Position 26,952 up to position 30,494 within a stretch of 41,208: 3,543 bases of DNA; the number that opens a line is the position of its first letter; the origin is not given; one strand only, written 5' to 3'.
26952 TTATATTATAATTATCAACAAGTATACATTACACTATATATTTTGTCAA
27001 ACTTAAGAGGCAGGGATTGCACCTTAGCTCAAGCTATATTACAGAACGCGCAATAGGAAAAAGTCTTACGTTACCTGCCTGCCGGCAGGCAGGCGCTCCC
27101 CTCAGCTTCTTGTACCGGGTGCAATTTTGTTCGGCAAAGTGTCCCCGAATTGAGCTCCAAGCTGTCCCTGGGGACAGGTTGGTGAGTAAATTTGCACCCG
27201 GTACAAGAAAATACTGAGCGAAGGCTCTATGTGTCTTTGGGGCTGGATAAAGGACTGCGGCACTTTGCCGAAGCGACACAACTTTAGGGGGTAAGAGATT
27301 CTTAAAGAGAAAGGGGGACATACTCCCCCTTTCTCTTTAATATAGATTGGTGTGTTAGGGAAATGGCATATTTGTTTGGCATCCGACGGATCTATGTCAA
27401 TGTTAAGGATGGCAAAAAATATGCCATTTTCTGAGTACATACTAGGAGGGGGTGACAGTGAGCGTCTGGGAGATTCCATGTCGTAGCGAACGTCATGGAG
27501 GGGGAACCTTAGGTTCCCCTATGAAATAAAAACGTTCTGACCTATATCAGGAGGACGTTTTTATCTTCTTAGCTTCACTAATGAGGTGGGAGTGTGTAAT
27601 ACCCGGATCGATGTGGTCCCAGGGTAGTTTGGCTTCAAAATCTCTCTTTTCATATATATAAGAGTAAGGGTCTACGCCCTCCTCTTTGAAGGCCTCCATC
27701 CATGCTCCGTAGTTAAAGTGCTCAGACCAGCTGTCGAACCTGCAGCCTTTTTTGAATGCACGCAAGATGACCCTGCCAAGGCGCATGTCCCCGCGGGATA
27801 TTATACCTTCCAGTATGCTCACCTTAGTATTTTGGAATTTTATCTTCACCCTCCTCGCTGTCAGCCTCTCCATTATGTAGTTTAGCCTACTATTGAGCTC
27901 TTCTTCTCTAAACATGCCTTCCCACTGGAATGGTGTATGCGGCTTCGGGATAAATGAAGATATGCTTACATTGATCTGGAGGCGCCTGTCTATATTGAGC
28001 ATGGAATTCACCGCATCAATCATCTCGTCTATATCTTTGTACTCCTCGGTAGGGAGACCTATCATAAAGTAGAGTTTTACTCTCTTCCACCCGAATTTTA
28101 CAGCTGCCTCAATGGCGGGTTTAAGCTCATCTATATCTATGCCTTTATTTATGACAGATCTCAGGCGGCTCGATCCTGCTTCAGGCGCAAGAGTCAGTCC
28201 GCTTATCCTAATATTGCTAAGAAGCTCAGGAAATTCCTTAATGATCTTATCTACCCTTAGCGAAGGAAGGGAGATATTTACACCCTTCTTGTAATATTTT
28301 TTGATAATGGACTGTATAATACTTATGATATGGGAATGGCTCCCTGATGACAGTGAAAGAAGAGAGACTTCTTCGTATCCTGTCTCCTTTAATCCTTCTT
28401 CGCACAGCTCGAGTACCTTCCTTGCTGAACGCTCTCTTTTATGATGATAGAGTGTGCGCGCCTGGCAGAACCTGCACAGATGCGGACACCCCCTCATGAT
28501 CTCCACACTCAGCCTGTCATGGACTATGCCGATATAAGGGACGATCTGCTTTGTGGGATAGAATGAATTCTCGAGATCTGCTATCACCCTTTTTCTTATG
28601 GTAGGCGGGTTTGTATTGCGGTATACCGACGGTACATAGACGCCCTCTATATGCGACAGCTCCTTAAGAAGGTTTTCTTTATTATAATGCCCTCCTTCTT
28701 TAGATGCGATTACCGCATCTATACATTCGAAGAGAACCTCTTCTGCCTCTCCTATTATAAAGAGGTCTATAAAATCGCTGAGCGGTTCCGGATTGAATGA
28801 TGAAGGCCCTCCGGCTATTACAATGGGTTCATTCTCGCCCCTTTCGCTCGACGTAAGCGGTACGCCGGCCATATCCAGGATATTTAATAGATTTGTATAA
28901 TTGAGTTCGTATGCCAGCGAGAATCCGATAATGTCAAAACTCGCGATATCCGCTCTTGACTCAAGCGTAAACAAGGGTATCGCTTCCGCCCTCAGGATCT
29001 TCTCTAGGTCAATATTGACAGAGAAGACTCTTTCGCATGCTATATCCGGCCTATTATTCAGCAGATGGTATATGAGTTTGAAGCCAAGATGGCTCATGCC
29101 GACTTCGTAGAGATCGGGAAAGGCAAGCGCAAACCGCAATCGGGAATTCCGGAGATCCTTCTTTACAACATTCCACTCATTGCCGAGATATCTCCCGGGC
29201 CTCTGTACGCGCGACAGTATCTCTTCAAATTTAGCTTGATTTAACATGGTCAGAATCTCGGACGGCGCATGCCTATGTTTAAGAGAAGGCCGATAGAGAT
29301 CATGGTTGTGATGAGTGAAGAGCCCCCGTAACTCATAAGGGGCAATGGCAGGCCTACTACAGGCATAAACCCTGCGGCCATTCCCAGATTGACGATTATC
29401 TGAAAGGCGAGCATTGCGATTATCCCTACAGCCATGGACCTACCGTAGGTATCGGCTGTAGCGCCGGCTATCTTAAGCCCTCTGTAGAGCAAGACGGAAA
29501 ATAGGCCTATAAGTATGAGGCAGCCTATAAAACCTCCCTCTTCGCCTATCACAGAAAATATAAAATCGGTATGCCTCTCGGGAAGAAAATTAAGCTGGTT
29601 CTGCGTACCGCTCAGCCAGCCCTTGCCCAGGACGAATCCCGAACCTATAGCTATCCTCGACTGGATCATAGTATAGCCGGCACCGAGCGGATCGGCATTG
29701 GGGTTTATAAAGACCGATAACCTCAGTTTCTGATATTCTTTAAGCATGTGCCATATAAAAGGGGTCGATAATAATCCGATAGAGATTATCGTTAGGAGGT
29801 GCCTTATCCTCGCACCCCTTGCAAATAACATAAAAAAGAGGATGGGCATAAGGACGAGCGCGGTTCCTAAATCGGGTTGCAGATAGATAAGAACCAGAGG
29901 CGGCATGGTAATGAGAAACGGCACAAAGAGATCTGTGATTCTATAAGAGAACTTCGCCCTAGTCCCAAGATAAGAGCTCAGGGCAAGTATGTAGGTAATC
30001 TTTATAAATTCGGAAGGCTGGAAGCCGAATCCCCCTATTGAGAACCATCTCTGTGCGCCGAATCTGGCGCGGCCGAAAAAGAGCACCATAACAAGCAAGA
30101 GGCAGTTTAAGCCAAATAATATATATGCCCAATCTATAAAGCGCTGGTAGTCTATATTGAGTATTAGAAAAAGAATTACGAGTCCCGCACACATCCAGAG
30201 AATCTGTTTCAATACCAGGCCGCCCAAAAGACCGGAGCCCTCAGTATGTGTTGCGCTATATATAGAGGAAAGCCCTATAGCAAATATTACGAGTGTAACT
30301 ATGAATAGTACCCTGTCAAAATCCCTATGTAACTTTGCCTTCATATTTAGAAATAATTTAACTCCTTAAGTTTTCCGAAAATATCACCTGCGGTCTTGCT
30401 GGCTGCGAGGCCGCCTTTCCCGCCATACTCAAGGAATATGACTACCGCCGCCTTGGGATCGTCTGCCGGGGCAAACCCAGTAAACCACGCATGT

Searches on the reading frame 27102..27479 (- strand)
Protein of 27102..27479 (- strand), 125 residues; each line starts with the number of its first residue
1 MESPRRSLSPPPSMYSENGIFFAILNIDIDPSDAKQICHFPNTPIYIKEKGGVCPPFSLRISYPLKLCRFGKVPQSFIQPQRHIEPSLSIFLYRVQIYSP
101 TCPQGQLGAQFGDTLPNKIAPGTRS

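Call 45: find_related_loci(query=window:27102-27479:-, collection=metagenome_contigs, flank=3000)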
Query window:27102-27479:- (125 aa) in metagenome_contigs; peptide patterns used: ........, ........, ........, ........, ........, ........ (x = any residue, [..] = any of these).
244 stretches matched a pattern, but none encodes a relative of the query by tblastn (E <= 1e-3).

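Call 47: find_homologous_proteins(query=window:27102-27479:-, max_evalue=10)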
Query window:27102-27479:- (125 aa): 1 proteins with E <= 10 among 5 candidates.
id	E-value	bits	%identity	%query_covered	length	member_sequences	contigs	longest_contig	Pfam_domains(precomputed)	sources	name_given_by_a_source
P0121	1.1e-79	283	100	100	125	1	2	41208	-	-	-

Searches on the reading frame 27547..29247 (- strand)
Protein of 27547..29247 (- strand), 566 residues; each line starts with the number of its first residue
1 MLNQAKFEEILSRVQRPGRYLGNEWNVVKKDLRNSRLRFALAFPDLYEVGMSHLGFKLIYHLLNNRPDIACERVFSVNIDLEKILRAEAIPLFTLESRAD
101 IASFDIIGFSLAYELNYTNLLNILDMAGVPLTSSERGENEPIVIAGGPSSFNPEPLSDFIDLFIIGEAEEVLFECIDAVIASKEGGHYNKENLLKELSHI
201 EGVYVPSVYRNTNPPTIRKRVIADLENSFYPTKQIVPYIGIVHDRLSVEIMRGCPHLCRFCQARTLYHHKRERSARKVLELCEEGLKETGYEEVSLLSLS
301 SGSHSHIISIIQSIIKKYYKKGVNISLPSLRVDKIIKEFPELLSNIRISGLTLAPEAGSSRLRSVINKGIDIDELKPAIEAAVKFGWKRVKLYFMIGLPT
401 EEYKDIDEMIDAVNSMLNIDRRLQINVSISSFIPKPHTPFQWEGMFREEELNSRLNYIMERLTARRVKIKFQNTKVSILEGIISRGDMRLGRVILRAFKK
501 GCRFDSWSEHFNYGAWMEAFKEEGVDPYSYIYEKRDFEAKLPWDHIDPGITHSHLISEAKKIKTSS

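Call 10: search_protein_families(library=pfam, proteins=[window:27547-29247:-])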
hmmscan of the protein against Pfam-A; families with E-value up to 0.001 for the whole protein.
window:27547-29247:- (566 aa): 3 families
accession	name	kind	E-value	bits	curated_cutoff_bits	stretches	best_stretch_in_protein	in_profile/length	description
PF19864.5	Radical_SAM_N2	-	2.1e-58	196.5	29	1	55-206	1-151/151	Radical SAM proteins, N-terminal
PF04055.27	Radical_SAM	-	2.6e-21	77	29.5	1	248-412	1-165/166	Radical SAM superfamily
PF02310.24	B12-binding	-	0.00014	22.1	32.1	1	95-172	43-117/121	B12 binding domain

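Call 15: find_encoding_contigs(protein=window:27547-29247:-, flank=6000, max_places=10)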
Protein window:27547-29247:- (566 aa): 4 contigs read that carry it; 3 places shown.
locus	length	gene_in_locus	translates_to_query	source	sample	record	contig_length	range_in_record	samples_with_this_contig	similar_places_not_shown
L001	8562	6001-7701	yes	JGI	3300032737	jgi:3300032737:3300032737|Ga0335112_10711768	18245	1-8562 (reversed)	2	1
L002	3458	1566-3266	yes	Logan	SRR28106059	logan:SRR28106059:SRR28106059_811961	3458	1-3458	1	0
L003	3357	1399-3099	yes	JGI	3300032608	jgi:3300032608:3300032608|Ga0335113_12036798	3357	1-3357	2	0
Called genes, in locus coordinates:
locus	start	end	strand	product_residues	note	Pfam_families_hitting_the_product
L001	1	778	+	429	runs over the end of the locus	PF00275:EPSP_synthase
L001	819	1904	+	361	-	PF00022:Actin (weak), PF06723:MreB_Mbl, PF11104:PilM_2 (faint), PF00012:HSP70, PF14450:FtsA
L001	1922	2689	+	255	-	PF04085:MreC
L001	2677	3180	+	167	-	-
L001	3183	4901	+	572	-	PF03717:PBP_dimer, PF00905:Transpeptidase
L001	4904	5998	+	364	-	PF01098:FTSW_RODA_SPOVE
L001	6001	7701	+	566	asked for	PF19864:Radical_SAM_N2, PF04055:Radical_SAM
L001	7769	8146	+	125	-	-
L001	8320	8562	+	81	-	?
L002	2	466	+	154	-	?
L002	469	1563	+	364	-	PF01098:FTSW_RODA_SPOVE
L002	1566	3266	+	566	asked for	PF19864:Radical_SAM_N2, PF04055:Radical_SAM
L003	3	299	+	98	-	?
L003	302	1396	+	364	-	PF01098:FTSW_RODA_SPOVE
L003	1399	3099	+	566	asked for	PF19864:Radical_SAM_N2, PF04055:Radical_SAM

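Call 20: find_related_loci(query=window:27547-29247:-, collection=genome_contigs, flank=4000)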
Query window:27547-29247:- (566 aa) in genome_contigs; peptide patterns used: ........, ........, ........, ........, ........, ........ (x = any residue, [..] = any of these).
599 stretches matched a pattern (row limit reached: there are more); 121 encode a relative of the query (tblastn E <= 1e-3); the best 80 are kept; 80 distinct loci.
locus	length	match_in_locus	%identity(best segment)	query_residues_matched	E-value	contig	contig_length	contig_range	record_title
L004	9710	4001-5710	48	9-562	0e+0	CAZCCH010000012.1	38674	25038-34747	MAG TPA_asm: uncultured Planctomycetia bacterium isolate SRP077602_co2_372 genome assembly, contig: NODE_1571_length_386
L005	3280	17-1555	52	2-522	0e+0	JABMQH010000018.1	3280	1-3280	MAG: Candidatus Omnitrophota bacterium isolate bin.702 k141_687355, whole genome shotgun sequence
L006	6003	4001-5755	46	1-561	4e-178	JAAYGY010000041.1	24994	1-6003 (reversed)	MAG: Clostridiales bacterium isolate AS09scLD_29 152199_AS09, whole genome shotgun sequence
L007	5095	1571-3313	46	8-565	0e+0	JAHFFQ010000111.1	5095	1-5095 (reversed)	MAG: Candidatus Omnitrophota bacterium isolate nzgw296 NODE_23040_length_5096_cov_4.515176, whole genome shotgun sequenc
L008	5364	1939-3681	46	8-565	4e-180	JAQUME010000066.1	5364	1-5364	MAG: Candidatus Omnitrophota bacterium isolate STD1_147 NODE_57897_length_5364_cov_10.632996_Sandtown_D1, whole genome s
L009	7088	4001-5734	46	8-562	2e-175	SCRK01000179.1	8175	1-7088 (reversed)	MAG: bacterium isolate FW104_bin.10 FW104_bin.10-8382, whole genome shotgun sequence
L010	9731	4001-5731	45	8-561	1e-173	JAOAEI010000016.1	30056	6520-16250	MAG: Caloramator sp. isolate SKW256 NODE_16_length_30056_cov_17.982354, whole genome shotgun sequence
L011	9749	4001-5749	45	4-563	7e-173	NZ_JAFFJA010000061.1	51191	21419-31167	Tepidanaerobacter sp. GT38 sequence061, whole genome shotgun sequence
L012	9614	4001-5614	48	8-546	8e-173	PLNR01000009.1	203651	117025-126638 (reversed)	MAG: Candidatus Omnitrophota bacterium isolate fen_1319 73.20120800_E1X.29_contig_3384, whole genome shotgun sequence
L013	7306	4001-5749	46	1-561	2e-170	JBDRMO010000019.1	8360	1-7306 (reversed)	MAG: Candidatus Omnitrophota bacterium isolate MEGAHIT-group-1.834 k141_9005836, whole genome shotgun sequence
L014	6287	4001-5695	49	8-547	5e-170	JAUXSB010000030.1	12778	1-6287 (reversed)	MAG: Candidatus Omnitrophota bacterium isolate C12_metabat.bin.33_sub C12_k141_130741, whole genome shotgun sequence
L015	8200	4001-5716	44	10-558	4e-170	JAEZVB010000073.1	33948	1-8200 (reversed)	MAG: Bacillota bacterium isolate OH_PFB_106 k127_848841, whole genome shotgun sequence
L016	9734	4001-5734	46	8-561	9e-170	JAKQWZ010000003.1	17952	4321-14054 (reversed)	MAG: Candidatus Omnitrophota bacterium isolate USST_metabat.37 k141_1291277, whole genome shotgun sequence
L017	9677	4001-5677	46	8-561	2e-169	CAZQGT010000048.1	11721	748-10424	MAG TPA_asm: uncultured Planctomycetales bacterium isolate SRP178699_co1_559 genome assembly, contig: NODE_7412_length_1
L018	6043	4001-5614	48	8-546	9e-171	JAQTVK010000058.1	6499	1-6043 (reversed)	MAG: Candidatus Omnitrophota bacterium isolate STB_86 NODE_35267_length_6499_cov_2.219240_Sandtown_B, whole genome shotg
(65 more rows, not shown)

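Call 21: find_homologous_proteins(query=window:27547-29247:-, max_evalue=1e-100)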
Query window:27547-29247:- (566 aa): 7977 proteins with E <= 1e-100 among 8000 candidates; the best 120 are listed.
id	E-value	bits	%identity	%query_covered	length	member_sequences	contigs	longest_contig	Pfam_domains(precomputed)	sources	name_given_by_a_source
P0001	0.0e+0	1282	100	100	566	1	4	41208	PF04055.28,PF19864.6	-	-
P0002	1.2e-246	838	63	99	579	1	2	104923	PF04055.28,PF19864.6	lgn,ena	-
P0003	1.4e-242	825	63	97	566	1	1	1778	PF04055.28,PF19864.6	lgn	-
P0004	1.1e-238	812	63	99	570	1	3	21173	PF04055.28,PF19864.6,PF02310.25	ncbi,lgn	-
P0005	6.8e-238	809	61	99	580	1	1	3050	PF04055.28,PF19864.6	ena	-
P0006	3.6e-237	807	61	99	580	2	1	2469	PF04055.28,PF19864.6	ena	-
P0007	4.0e-237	807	61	99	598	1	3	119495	PF04055.28,PF19864.6,PF02310.25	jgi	-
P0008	8.6e-235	799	61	99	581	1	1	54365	PF04055.28,PF19864.6,PF02310.25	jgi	-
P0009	1.1e-234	798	61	99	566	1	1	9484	PF04055.28,PF19864.6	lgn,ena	-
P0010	1.2e-233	795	60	99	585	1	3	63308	PF04055.28,PF19864.6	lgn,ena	-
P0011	1.3e-222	759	59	97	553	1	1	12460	PF04055.28,PF19864.6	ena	-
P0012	9.7e-222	756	58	97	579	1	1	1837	PF04055.28,PF19864.6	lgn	-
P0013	2.5e-221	754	58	99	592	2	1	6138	PF04055.28,PF19864.6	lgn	-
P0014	1.0e-220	752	57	99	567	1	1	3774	PF04055.28,PF19864.6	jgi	jgi:radical SAM family uncharacterized protein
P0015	1.0e-217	743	56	100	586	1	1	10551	PF04055.28,PF19864.6,PF02310.25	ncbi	-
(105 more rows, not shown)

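Call 22: find_encoding_contigs(protein=P0002, flank=8000, max_places=2)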
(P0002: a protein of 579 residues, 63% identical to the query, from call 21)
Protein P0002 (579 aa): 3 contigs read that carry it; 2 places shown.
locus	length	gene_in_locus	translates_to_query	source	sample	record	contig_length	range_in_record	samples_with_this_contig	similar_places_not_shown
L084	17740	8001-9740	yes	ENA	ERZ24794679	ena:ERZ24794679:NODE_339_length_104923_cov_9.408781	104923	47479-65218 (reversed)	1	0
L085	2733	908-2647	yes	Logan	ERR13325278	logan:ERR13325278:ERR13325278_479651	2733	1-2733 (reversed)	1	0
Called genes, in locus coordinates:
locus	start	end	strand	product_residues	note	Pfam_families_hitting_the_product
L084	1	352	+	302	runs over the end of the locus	PF01479:S4, PF00849:PseudoU_synth_2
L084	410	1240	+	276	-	-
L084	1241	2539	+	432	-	PF00275:EPSP_synthase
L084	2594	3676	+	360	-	PF00022:Actin (weak), PF06723:MreB_Mbl, PF11104:PilM_2 (faint), PF00012:HSP70, PF14450:FtsA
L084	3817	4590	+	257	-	PF04085:MreC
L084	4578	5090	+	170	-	PF04093:MreD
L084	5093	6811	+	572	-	PF03717:PBP_dimer, PF00905:Transpeptidase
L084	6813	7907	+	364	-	PF01098:FTSW_RODA_SPOVE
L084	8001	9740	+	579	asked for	PF19864:Radical_SAM_N2, PF04055:Radical_SAM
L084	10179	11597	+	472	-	PF00672:HAMP, PF01590:GAF (weak), PF13185:GAF_2 (weak), PF13492:GAF_3, PF00990:GGDEF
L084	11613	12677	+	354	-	PF00437:T2SSE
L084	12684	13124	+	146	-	PF05157:MshEN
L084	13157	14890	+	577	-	PF05157:MshEN, PF00437:T2SSE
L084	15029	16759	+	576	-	PF05157:MshEN, PF00437:T2SSE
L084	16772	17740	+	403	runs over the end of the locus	PF28597:T2SSF_N, PF00482:T2SSF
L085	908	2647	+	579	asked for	PF19864:Radical_SAM_N2, PF04055:Radical_SAM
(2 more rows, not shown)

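Call 23: find_encoding_contigs(protein=P0004, flank=8000, max_places=2)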
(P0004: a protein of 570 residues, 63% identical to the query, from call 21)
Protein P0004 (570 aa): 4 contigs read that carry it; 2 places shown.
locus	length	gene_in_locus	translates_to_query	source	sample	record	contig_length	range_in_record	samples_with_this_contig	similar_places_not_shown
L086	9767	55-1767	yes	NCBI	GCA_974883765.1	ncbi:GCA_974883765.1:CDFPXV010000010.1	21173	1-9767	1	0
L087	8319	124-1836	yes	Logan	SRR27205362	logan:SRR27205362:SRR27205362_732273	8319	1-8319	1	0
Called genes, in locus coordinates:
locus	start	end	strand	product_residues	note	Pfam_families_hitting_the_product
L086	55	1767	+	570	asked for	PF19864:Radical_SAM_N2, PF02310:B12-binding (weak), PF04055:Radical_SAM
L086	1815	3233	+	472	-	PF00672:HAMP, PF01590:GAF, PF13185:GAF_2 (weak), PF13492:GAF_3 (weak), PF00990:GGDEF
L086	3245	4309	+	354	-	PF00437:T2SSE, PF01580:FtsK_SpoIIIE (faint), PF13401:AAA_22 (faint)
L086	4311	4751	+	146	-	PF05157:MshEN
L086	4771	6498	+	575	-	PF05157:MshEN, PF00437:T2SSE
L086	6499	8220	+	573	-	PF05157:MshEN, PF00437:T2SSE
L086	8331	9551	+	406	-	PF28597:T2SSF_N, PF00482:T2SSF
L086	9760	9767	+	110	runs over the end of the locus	PF07963:N_methyl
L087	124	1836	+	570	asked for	PF19864:Radical_SAM_N2, PF02310:B12-binding (weak), PF04055:Radical_SAM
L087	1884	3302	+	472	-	PF00672:HAMP, PF01590:GAF, PF13185:GAF_2 (weak), PF13492:GAF_3 (weak), PF00990:GGDEF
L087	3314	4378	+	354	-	PF00437:T2SSE, PF01580:FtsK_SpoIIIE (faint), PF13401:AAA_22 (faint)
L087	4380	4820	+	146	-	PF05157:MshEN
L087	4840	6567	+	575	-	PF05157:MshEN, PF00437:T2SSE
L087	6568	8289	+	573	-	PF05157:MshEN, PF00437:T2SSE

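Call 24: find_encoding_contigs(protein=P0007, flank=8000, max_places=2)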
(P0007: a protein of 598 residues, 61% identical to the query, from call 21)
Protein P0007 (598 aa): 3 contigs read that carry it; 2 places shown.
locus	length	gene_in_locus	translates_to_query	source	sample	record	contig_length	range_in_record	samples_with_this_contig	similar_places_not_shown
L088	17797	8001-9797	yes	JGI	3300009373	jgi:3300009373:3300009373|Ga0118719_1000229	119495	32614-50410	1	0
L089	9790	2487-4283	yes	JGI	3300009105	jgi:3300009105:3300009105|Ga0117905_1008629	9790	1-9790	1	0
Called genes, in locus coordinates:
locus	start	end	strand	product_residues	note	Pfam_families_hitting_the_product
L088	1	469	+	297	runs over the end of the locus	PF01479:S4 (weak), PF00849:PseudoU_synth_2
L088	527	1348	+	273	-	-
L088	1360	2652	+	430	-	PF00275:EPSP_synthase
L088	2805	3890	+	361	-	PF00022:Actin (weak), PF06723:MreB_Mbl, PF11104:PilM_2 (faint), PF00012:HSP70, PF14450:FtsA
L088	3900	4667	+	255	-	PF04085:MreC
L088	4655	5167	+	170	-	PF04093:MreD (faint)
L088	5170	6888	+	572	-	PF03717:PBP_dimer, PF00905:Transpeptidase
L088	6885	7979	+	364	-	PF01098:FTSW_RODA_SPOVE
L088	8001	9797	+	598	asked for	PF19864:Radical_SAM_N2, PF02310:B12-binding (weak), PF04055:Radical_SAM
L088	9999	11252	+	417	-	PF00672:HAMP, PF01590:GAF (weak), PF00990:GGDEF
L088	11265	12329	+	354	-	PF00437:T2SSE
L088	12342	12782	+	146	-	PF05157:MshEN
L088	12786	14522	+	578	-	PF05157:MshEN, PF00437:T2SSE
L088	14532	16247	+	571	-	PF05157:MshEN, PF00437:T2SSE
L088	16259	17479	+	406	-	PF28597:T2SSF_N, PF00482:T2SSF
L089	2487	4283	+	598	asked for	PF19864:Radical_SAM_N2, PF02310:B12-binding (weak), PF04055:Radical_SAM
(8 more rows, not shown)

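Call 35: find_encoding_contigs(protein=P0008, flank=3000, max_places=1)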
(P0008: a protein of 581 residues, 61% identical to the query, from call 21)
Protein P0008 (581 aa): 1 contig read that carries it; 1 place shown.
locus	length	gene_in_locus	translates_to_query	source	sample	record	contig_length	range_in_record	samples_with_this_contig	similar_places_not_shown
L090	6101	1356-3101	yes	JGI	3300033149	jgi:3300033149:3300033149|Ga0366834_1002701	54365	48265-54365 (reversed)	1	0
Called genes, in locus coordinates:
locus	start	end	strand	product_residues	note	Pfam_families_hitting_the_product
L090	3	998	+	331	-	?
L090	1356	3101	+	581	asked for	PF19864:Radical_SAM_N2, PF02310:B12-binding (weak), PF04055:Radical_SAM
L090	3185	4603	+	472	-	PF00672:HAMP, PF01590:GAF (weak), PF13185:GAF_2, PF00990:GGDEF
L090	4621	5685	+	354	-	PF00437:T2SSE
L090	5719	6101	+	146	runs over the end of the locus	PF05157:MshEN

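Call 36: find_encoding_contigs(protein=P0010, flank=3000, max_places=1)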
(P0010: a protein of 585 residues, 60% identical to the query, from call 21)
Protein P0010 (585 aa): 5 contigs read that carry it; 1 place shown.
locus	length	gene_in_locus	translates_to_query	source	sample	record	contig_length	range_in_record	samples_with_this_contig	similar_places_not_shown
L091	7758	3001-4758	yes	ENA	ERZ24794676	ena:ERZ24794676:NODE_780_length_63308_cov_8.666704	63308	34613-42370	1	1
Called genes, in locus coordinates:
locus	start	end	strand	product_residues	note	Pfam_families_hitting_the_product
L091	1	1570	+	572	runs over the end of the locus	PF03717:PBP_dimer, PF00905:Transpeptidase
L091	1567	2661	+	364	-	PF01098:FTSW_RODA_SPOVE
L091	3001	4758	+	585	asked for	PF19864:Radical_SAM_N2, PF04055:Radical_SAM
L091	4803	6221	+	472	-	PF00672:HAMP, PF01590:GAF, PF13185:GAF_2 (weak), PF13492:GAF_3 (weak), PF00990:GGDEF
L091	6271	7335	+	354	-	PF00437:T2SSE, PF13401:AAA_22 (weak), PF25199:nSTAND_NTPase5 (faint)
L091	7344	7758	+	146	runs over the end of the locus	PF05157:MshEN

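Call 37: find_encoding_contigs(protein=P0009, flank=3000, max_places=1)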
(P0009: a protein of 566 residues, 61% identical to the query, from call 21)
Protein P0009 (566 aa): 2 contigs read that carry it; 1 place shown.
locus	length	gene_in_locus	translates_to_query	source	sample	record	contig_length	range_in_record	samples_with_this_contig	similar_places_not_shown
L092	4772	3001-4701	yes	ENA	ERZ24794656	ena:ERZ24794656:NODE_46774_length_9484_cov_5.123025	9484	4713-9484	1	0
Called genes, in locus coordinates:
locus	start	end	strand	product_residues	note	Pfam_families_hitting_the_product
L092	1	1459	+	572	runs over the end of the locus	PF03717:PBP_dimer, PF00905:Transpeptidase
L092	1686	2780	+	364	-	PF01098:FTSW_RODA_SPOVE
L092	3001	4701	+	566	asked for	PF19864:Radical_SAM_N2, PF04055:Radical_SAM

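Call 108: find_encoding_contigs(protein=P0005, flank=2000, max_places=2)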
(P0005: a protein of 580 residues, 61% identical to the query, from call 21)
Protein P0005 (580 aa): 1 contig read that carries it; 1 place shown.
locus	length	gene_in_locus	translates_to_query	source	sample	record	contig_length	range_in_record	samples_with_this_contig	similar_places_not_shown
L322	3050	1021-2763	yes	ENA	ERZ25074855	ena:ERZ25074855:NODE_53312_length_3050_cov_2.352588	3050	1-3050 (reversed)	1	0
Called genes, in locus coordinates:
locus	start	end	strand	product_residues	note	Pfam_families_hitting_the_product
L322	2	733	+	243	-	?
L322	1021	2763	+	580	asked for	PF19864:Radical_SAM_N2, PF04055:Radical_SAM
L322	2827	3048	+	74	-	?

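Call 109: find_encoding_contigs(protein=P0006, flank=2000, max_places=2)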
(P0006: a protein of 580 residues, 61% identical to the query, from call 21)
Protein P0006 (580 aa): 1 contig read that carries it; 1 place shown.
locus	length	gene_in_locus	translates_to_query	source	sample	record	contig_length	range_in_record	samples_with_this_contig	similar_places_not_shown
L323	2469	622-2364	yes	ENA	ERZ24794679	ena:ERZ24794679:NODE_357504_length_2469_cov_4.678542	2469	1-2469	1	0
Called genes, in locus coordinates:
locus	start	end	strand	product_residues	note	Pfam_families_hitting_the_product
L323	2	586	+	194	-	?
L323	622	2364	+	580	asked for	PF19864:Radical_SAM_N2, PF04055:Radical_SAM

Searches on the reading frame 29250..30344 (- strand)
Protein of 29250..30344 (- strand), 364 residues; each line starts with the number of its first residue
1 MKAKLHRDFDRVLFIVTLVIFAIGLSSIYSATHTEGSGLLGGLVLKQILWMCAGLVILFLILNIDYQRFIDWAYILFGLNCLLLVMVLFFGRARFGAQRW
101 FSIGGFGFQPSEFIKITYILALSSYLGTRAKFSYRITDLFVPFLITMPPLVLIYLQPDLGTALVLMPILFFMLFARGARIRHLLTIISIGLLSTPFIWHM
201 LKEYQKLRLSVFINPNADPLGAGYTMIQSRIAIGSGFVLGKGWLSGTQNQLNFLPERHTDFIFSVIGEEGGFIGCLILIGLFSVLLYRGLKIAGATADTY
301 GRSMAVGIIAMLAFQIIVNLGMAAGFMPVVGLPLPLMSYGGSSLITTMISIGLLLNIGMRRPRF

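Call 10: search_protein_families(library=pfam, proteins=[window:29250-30344:-])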
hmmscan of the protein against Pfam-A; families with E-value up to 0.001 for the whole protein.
window:29250-30344:- (364 aa): 1 family
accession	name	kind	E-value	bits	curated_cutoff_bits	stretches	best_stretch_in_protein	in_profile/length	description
PF01098.24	FTSW_RODA_SPOVE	-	3e-100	336.1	26.4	1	12-359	3-352/356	Cell cycle protein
